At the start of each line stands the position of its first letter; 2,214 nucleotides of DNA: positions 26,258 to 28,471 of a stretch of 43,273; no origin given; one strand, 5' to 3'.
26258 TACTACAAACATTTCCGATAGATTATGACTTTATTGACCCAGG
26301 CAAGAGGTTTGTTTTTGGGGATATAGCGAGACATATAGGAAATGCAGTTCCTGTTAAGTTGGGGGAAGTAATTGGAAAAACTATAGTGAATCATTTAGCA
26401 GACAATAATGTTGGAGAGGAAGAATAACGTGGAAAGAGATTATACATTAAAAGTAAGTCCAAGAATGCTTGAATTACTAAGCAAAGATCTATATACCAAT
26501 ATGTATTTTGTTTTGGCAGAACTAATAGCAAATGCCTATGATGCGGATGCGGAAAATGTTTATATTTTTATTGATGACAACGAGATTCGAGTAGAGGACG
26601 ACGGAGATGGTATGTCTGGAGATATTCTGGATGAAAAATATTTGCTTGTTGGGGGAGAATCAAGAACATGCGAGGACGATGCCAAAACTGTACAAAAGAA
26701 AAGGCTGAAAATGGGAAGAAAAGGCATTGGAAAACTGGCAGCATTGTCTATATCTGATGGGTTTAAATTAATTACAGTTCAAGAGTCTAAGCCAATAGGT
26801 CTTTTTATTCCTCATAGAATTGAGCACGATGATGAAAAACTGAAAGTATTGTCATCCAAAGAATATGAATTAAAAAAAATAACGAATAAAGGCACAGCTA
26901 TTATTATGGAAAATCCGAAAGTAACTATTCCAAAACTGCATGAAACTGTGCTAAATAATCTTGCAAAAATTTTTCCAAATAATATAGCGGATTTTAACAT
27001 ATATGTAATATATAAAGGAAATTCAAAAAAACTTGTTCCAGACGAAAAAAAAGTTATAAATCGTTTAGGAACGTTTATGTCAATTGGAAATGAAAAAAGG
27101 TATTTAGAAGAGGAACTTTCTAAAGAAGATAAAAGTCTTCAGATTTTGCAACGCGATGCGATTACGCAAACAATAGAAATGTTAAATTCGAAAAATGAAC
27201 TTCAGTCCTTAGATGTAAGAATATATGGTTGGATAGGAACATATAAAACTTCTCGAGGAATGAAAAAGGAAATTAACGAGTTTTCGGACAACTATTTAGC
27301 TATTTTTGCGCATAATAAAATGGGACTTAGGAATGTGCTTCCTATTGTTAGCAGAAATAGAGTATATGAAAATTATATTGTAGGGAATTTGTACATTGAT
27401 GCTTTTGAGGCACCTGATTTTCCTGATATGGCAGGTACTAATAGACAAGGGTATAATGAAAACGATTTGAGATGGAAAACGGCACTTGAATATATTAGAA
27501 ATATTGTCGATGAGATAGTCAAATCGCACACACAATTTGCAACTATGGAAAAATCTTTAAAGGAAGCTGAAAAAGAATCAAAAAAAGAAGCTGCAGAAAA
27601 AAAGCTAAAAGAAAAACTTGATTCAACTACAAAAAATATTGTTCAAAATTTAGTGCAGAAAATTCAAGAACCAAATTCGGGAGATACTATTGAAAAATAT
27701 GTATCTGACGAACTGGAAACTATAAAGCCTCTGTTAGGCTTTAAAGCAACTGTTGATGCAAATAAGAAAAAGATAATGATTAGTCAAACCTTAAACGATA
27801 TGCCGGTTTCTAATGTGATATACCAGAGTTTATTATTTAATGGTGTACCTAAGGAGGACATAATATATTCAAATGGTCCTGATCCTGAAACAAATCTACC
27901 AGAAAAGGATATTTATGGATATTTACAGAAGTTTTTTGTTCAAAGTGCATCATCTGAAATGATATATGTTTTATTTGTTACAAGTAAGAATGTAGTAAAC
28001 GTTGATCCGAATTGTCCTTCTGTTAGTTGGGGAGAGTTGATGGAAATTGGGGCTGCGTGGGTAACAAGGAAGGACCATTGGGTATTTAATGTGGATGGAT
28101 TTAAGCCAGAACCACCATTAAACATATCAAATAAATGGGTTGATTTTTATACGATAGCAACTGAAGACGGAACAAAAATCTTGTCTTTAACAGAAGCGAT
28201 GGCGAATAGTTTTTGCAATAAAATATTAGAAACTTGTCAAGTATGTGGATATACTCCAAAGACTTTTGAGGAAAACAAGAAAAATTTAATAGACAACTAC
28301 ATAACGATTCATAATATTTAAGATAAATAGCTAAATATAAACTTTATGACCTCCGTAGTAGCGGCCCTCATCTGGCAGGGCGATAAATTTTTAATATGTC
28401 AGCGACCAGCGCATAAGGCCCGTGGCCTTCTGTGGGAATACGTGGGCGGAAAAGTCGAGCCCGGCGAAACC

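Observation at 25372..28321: m5C methyltransferase translationally coupled to a GHKL (MORC-like) ATPase with a TIR-like C-terminus: candidate nuclease-less R-M-like defence module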

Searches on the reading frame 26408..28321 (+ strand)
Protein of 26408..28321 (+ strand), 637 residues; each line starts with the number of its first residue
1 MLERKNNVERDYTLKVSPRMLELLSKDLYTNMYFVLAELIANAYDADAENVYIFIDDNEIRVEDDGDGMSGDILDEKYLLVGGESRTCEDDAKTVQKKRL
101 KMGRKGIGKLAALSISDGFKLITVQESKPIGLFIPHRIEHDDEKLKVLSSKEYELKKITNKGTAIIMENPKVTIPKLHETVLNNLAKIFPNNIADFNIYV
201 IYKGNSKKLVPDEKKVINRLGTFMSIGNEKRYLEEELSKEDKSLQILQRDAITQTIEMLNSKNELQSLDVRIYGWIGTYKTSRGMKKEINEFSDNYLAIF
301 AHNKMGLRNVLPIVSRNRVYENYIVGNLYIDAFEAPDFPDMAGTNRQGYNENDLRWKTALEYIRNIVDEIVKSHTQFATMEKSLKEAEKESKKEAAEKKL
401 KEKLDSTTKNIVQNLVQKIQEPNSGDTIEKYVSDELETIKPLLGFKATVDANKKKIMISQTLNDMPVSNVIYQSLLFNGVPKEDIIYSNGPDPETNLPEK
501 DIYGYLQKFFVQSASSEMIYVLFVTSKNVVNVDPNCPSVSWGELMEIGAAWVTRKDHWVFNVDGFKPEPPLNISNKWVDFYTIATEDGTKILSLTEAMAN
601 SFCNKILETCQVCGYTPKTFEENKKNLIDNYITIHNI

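Call 3: search_protein_families(library=pfam, proteins=[window:26408-28321:+], max_evalue=0.01)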
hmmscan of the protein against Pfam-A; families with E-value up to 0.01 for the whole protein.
window:26408-28321:+ (637 aa): 4 families
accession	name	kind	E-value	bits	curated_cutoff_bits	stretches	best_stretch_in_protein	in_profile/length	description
PF13589.12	HATPase_c_3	-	4.4e-19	69.3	25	1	32-160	3-132/137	Histidine kinase-, DNA gyrase B-, and HSP90-like ATPase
PF02518.31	HATPase_c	-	3.8e-05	24.5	26.4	1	32-80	6-56/111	Histidine kinase-, DNA gyrase B-, and HSP90-like ATPase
PF08433.16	KTI12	-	0.0036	17.3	22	1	365-436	167-221/271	Chromatin associated protein KTI12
PF25794.1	SACS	-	0.0079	16.5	32.8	0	29-62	15-47/247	Sacsin domain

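Call 4: search_protein_families(library=padloc, proteins=[window:26408-28321:+], max_evalue=0.01)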
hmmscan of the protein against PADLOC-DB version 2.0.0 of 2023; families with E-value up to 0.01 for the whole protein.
window:26408-28321:+ (637 aa): 3 families
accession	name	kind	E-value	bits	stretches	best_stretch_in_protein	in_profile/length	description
PDLC03485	REase_II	-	3.4e-32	109.6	1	11-402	5-371/611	Type II restriction enzyme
PDLC03419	REase_II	-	2.5e-24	83.7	2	11-125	4-121/695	Type II restriction enzyme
PDLC03825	spbK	-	1.5e-11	42.3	1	357-568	40-249/308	-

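Call 5: search_protein_families(library=ncbifam, proteins=[window:26408-28321:+], max_evalue=0.01)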
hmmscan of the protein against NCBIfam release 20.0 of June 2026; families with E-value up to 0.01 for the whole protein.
window:26408-28321:+ (637 aa): 5 families
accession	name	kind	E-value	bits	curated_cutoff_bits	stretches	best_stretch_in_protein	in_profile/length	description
NF050001.1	restrict_BbrUII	equivalog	1.8e-59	201.9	550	1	12-424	1-403/659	BbrUII/HgiDII family restriction enzyme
NF047352.1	P_loop_sacsin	domain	9.2e-06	26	50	1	35-120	3-78/80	sacsin N-terminal ATP-binding-like domain-containing protein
TIGR00585.2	mutl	equivalog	0.00011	21.2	180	1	35-71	24-63/555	DNA mismatch repair endonuclease MutL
NF010683.0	PRK14083.1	equivalog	0.00084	17.9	455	1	20-126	15-131/604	HSP90 family protein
NF000951.0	PRK00095.2-1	equivalog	0.006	15.3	391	0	35-74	28-69/559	DNA mismatch repair endonuclease MutL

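Call 8: search_solved_structures(query=window:26408-28318:+, max_evalue=1, show_alignments=2)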
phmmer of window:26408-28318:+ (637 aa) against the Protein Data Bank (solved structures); distinct sequences matched with E-value up to 1: 1.
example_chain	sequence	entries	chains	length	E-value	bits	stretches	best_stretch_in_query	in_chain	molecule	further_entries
9phb_G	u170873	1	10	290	9.7e-05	24.5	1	452-569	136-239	SpbK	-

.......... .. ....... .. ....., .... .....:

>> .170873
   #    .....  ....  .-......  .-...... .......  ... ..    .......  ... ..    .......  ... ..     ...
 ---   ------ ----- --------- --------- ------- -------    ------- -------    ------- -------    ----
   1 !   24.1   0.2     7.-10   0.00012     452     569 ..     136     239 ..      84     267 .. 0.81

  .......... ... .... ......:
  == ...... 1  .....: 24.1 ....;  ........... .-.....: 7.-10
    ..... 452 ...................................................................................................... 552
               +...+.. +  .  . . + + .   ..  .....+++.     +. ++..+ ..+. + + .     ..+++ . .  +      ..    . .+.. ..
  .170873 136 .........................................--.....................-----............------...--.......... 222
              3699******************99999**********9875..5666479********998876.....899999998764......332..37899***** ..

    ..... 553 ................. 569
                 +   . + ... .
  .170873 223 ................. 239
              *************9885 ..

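Call 9: find_homologous_proteins(query=window:26408-28318:+, max_evalue=0.001)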
Query window:26408-28318:+ (637 aa): 1848 proteins with E <= 0.001 among 8000 candidates; the best 120 are listed.
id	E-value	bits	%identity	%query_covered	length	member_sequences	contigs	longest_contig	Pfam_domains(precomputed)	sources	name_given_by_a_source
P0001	0.0e+0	1409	100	99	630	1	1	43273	PF13589.13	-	-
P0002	0.0e+0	1163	80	99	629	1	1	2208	PF13589.13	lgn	-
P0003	0.0e+0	1157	80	99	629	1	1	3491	PF13589.13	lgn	-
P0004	0.0e+0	1154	81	99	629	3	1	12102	PF02518.32,PF13589.13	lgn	-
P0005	0.0e+0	1097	77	99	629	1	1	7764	PF13589.13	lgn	-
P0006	0.0e+0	1097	77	99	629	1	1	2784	PF13589.13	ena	-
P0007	0.0e+0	1096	76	99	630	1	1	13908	PF02518.32,PF13589.13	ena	-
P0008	0.0e+0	1096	76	99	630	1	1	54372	PF02518.32,PF13589.13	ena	-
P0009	0.0e+0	1093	77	99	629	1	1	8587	PF02518.32,PF13589.13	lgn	-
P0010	0.0e+0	1090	75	99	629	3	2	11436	PF13589.13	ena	-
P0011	0.0e+0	1083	76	98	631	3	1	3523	PF13589.13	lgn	-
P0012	0.0e+0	1077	77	99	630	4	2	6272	PF02518.32,PF13589.13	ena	-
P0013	0.0e+0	1073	76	98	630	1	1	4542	PF02518.32,PF13589.13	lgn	-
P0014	0.0e+0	1049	73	98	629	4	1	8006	PF13589.13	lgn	-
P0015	0.0e+0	1034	73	99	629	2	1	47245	PF13589.13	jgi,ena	-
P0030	2.2e-295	999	71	99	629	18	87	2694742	PF02518.32,PF13589.13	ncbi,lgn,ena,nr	ncbi:ATP-binding protein [[Eubacterium] siraeum]|nr:ATP-binding protein [[Eubacterium] siraeum]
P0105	1.9e-139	484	40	96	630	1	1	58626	PF13589.13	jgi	jgi:hypothetical protein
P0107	5.5e-139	483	41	97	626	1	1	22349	PF13589.13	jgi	-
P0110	2.5e-138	481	41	98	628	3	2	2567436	PF13589.13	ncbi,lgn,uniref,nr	ncbi:conserved hypothetical protein [Dethiosulfovibrio peptidovorans DSM 11002]|uniref:ATP-binding r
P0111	3.1e-138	480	41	97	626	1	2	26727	PF13589.13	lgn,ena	-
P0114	9.2e-138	479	41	98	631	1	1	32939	PF02518.32,PF13589.13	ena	-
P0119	8.0e-137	476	41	97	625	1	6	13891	PF13589.13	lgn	-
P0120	1.1e-136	475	40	97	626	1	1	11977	PF13589.13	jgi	jgi:hypothetical protein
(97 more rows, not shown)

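Call 18: find_encoding_contigs(protein=P0030, flank=8000, max_places=4)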
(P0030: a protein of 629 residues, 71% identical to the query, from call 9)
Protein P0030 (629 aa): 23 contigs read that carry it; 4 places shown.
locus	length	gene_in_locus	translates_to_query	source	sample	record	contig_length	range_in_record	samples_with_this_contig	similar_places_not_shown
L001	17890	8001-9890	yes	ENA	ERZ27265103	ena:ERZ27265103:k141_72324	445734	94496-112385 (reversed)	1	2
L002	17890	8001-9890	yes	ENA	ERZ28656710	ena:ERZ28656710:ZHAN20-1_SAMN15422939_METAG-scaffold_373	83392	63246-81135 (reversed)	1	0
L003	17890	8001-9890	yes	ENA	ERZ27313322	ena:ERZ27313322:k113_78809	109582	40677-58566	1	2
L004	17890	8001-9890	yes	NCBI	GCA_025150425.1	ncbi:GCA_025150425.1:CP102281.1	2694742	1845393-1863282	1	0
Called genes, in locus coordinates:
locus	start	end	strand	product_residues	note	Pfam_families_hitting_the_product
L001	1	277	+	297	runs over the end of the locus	PF02653:BPD_transp_2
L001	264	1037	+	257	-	PF00005:ABC_tran, PF02463:SMC_N, PF13304:AAA_21 (faint)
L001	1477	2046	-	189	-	-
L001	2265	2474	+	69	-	PF13443:HTH_26, PF01381:HTH_3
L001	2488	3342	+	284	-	PF14338:Mrr_N, PF04471:Mrr_cat, PF22722:NA-iREase1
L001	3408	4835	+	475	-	PF03852:Vsr, PF18741:MTES_1575 (faint), PF00145:DNA_methylase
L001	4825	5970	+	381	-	PF09561:RE_HpaII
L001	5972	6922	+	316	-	PF00145:DNA_methylase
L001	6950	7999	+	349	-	PF00145:DNA_methylase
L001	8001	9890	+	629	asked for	PF02518:HATPase_c (weak), PF13589:HATPase_c_3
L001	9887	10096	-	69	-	-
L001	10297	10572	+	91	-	PF20648:DUF6809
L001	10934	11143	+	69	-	PF12728:HTH_17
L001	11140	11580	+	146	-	PF13730:HTH_36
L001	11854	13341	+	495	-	PF14659:Phage_int_SAM_3, PF00589:Phage_integrase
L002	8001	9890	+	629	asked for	PF02518:HATPase_c (weak), PF13589:HATPase_c_3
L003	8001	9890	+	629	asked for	PF02518:HATPase_c (weak), PF13589:HATPase_c_3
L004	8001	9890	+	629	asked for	PF02518:HATPase_c (weak), PF13589:HATPase_c_3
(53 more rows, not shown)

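Call 19: find_encoding_contigs(protein=P0110, flank=8000, max_places=3)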
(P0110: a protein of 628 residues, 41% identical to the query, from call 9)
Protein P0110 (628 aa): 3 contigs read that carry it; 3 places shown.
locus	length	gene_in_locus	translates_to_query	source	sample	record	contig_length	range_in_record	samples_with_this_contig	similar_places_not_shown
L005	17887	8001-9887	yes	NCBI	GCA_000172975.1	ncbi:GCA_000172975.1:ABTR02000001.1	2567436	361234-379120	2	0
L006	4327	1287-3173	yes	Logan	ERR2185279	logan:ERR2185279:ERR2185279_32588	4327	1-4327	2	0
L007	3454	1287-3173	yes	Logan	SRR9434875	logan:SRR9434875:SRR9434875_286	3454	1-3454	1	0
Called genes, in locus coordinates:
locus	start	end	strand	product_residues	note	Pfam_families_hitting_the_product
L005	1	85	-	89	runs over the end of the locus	-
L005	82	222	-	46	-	-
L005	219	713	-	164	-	PF12844:HTH_19 (weak), PF01381:HTH_3 (weak)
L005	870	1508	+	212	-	PF12844:HTH_19, PF13413:HTH_25 (faint), PF13560:HTH_31 (weak), PF24250:HVO_2718 (faint), PF01381:HTH_3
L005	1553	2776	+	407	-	PF16289:PIN_12, PF18476:PIN_8, PF16289:PIN_12 (weak)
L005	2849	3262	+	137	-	PF06114:Peptidase_M78, PF10463:Peptidase_U49 (weak)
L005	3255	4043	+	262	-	PF04895:Nre_C (faint)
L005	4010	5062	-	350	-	PF03050:DDE_Tnp_IS66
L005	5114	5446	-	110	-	PF20042:DUF6444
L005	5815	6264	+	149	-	-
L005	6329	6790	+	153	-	PF06114:Peptidase_M78, PF10463:Peptidase_U49 (weak)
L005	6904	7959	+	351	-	PF16263:DUF4917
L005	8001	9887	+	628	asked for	PF13589:HATPase_c_3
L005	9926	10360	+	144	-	PF03852:Vsr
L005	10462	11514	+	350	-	PF00145:DNA_methylase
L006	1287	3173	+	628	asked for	PF13589:HATPase_c_3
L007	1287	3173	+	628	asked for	PF13589:HATPase_c_3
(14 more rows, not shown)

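Call 20: find_related_loci(query=A2, collection=genome_contigs, flank=7000)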
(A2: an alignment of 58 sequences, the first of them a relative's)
Query A2 (630 aa) in genome_contigs; peptide patterns used: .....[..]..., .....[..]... (x = any residue, [..] = any of these).
600 stretches matched a pattern (row limit reached: there are more); 581 encode a relative of the query (tblastn E <= 1e-3); the best 80 are kept; 80 distinct loci.
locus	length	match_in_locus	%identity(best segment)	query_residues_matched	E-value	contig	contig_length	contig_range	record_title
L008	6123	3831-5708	66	4-628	0e+0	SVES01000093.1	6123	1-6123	MAG: Pseudobutyrivibrio ruminis isolate SIG312 NODE_4385_length_6123_cov_14.879259, whole genome shotgun sequence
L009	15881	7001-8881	72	1-627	0e+0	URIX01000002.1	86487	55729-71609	uncultured Clostridiales bacterium isolate UMGS1042 genome assembly, contig: NODE_7_length_86487_cov_4.28997, whole geno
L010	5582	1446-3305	41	3-620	8e-142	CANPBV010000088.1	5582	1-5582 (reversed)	MAG TPA_asm: uncultured Tenericutes bacterium isolate SRR15604531_bin.56_metawrap_v1.3_MAG genome assembly, contig: NODE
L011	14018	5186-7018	41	2-616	1e-139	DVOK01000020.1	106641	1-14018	MAG TPA_asm: Candidatus Merdousia gallistercoris isolate CHK197-16368 CHK197__C223707_L106641_ERR3414592, whole genome s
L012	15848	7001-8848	41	3-620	1e-139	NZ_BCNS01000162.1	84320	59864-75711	Marinobacterium profundum strain PAMC 27536, whole genome shotgun sequence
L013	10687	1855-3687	40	3-620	3e-139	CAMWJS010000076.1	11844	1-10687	MAG TPA_asm: uncultured Muribaculaceae bacterium isolate SRR14411250_bin.6_metawrap_v1.3_MAG genome assembly, contig: NO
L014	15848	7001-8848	41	3-620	3e-139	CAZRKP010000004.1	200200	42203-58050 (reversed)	MAG TPA_asm: uncultured Victivallis sp. isolate binchicken_co273_45 genome assembly, contig: NODE_46_length_200200_cov_7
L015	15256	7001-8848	40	3-620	2e-138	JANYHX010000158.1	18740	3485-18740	MAG: Gallionella sp. isolate GL140_2_metabinner_122 GL140_2_k141_1035581, whole genome shotgun sequence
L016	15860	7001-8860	41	3-620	3e-137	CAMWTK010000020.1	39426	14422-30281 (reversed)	MAG TPA_asm: uncultured Treponema sp. isolate SRR14411325_bin.2_metawrap_v1.3_MAG genome assembly, contig: NODE.56_lengt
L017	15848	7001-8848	40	3-620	5e-137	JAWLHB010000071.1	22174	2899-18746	MAG: Lentisphaeria bacterium isolate 30dZY2.bin.23 NODE_2873_length_22174_cov_10.072390, whole genome shotgun sequence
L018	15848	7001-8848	40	3-620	5e-137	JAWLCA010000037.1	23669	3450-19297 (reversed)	MAG: Paracoccaceae bacterium isolate 15dZY3.bin.24 NODE_2547_length_23669_cov_23.366737, whole genome shotgun sequence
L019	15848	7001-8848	40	3-620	3e-136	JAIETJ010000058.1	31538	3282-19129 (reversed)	MAG: Pseudomonadaceae bacterium isolate time.spades.CONCOCT.1kb_038 c_000000000042, whole genome shotgun sequence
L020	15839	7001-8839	40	5-620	4e-136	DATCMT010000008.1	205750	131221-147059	MAG TPA_asm: Rhodanobacter sp. isolate SMAG_U7156 k141_38845, whole genome shotgun sequence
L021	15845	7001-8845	40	3-620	1e-135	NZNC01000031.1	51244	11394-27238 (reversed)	MAG: Haliea sp. isolate EAC94 166914, whole genome shotgun sequence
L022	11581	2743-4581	40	5-620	1e-135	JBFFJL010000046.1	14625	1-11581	MAG: Nevskiaceae bacterium isolate Mix_mud17.2022.03.39 k141_825518_length_14625_cov_7.0000, whole genome shotgun sequen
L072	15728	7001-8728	26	4-562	8e-33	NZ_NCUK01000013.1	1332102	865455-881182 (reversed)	Streptococcus oralis subsp. oralis strain RH_57980_07 s_oralis_RH_57980_07_ID_1, whole genome shotgun sequence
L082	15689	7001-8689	27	1-547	2e-31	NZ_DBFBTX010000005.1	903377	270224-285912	MAG: Veillonella parvula isolate MAG5209 k141_13149, whole genome shotgun sequence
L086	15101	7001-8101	26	1-376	7e-31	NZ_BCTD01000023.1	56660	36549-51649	Azotobacter vinelandii NBRC 13581, whole genome shotgun sequence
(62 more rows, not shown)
